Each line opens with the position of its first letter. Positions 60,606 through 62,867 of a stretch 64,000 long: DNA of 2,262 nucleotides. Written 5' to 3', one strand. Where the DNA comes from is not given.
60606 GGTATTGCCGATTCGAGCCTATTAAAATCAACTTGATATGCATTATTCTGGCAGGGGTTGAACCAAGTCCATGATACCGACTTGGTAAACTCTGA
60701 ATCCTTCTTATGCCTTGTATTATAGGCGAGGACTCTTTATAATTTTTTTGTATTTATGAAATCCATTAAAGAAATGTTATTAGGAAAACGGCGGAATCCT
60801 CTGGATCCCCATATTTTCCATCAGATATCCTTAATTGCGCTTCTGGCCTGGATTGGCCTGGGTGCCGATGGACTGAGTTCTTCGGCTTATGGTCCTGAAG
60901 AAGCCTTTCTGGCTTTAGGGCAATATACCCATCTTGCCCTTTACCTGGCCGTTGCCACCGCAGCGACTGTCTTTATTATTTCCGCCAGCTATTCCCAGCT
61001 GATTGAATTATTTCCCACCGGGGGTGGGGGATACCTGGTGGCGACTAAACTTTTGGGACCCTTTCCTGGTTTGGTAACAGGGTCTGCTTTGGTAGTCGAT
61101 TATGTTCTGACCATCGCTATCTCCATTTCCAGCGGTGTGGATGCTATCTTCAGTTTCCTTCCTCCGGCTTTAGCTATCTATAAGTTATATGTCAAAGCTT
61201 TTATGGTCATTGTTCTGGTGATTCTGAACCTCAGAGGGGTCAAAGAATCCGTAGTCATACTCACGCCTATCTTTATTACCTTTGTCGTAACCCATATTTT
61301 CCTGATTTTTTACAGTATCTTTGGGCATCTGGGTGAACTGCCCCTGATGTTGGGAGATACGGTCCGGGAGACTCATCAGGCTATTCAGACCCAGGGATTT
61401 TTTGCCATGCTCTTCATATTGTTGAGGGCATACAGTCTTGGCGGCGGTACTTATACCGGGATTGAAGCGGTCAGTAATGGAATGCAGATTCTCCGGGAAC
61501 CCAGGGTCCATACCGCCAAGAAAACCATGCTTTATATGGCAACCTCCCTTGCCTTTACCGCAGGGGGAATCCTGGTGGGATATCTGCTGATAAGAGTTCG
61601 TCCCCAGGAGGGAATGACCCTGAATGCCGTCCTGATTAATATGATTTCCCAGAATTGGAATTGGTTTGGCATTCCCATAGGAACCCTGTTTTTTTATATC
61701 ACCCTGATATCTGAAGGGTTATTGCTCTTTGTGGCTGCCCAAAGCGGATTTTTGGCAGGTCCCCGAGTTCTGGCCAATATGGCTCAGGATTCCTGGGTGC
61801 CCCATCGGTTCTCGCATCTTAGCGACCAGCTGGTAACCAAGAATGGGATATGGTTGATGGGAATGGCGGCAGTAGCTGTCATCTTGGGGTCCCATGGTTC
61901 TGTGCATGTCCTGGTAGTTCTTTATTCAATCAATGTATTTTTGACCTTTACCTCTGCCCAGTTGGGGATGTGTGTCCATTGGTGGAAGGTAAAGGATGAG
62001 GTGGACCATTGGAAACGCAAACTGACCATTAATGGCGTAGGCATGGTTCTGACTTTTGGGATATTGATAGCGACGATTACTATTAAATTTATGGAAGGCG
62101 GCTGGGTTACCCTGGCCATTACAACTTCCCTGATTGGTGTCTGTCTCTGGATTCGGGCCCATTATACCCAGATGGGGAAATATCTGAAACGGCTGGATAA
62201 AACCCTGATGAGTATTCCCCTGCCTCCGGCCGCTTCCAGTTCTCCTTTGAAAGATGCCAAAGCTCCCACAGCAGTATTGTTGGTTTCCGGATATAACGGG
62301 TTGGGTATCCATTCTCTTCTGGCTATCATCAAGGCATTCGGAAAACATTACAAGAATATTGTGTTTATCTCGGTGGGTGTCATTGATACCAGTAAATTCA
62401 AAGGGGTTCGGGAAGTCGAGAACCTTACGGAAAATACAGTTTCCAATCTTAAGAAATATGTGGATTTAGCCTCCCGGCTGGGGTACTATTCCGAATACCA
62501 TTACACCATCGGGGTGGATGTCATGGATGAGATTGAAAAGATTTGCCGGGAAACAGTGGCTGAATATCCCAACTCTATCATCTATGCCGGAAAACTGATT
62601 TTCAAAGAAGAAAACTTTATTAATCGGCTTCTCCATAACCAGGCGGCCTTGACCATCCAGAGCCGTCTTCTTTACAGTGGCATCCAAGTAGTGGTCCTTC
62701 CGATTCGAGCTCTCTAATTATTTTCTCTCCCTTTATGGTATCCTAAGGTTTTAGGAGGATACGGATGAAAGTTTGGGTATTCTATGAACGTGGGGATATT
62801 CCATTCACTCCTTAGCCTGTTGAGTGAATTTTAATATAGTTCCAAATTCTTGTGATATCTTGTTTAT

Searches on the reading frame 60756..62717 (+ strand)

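Call 39: search_protein_families(library=pfam, proteins=[window:60756-62717:+], max_evalue=0.001)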
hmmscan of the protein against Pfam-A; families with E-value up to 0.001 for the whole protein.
window:60756-62717:+ (653 aa): 2 families
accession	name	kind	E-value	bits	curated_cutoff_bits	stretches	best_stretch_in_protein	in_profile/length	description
PF13520.12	AA_permease_2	-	4.4e-22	79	27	1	59-442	31-406/427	Amino acid permease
PF00324.27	AA_permease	-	5.2e-07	29.1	24.6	1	59-454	28-426/470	Amino acid permease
